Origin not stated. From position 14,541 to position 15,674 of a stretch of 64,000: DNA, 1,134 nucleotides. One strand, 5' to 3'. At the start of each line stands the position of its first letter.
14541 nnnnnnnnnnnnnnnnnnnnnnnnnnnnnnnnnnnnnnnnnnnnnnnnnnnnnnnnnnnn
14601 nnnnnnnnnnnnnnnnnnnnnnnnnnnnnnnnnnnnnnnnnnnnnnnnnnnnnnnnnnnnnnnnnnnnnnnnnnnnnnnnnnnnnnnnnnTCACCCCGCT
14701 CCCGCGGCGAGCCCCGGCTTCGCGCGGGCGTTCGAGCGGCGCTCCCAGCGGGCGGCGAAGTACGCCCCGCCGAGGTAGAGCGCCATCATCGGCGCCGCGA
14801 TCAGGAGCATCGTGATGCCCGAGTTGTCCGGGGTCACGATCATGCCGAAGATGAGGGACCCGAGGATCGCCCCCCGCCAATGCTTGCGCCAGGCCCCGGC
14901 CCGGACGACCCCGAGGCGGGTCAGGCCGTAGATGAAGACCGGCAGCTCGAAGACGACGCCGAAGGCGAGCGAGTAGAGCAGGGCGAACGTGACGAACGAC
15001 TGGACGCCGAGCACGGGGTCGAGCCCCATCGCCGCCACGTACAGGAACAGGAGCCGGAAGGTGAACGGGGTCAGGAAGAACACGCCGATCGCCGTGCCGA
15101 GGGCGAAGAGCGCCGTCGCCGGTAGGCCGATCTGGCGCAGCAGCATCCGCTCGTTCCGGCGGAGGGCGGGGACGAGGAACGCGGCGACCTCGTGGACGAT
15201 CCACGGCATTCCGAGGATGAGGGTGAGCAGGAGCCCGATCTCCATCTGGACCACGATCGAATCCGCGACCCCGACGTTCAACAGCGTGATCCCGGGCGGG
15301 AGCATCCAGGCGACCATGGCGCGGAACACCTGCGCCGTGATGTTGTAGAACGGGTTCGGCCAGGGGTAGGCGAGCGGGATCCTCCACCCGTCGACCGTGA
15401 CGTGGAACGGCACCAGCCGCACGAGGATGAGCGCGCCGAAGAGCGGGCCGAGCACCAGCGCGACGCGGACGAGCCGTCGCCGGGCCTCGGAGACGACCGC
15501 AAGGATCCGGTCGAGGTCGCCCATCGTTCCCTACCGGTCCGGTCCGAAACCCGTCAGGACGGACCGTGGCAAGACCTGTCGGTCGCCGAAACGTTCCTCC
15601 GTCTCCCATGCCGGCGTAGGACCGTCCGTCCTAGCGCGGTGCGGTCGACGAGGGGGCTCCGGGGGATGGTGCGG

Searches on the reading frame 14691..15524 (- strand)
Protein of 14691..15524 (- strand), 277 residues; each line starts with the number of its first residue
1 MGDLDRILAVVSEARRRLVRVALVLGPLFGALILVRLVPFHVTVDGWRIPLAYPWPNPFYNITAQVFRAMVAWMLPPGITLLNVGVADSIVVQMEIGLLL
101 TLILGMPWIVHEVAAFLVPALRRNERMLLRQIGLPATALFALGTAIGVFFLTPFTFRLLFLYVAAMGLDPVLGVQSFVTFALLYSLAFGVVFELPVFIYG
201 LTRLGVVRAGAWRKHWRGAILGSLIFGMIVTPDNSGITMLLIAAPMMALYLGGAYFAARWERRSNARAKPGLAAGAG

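Call 30: search_protein_families(library=pfam, proteins=[window:14691-15524:-], max_evalue=0.0001)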
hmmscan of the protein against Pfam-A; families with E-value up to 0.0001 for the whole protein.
window:14691-15524:- (277 aa): 1 family
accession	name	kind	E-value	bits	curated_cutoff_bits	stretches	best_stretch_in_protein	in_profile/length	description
PF00902.23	TatC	-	2.7e-39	135.6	25.1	1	11-245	3-208/208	Sec-independent protein translocase protein (TatC)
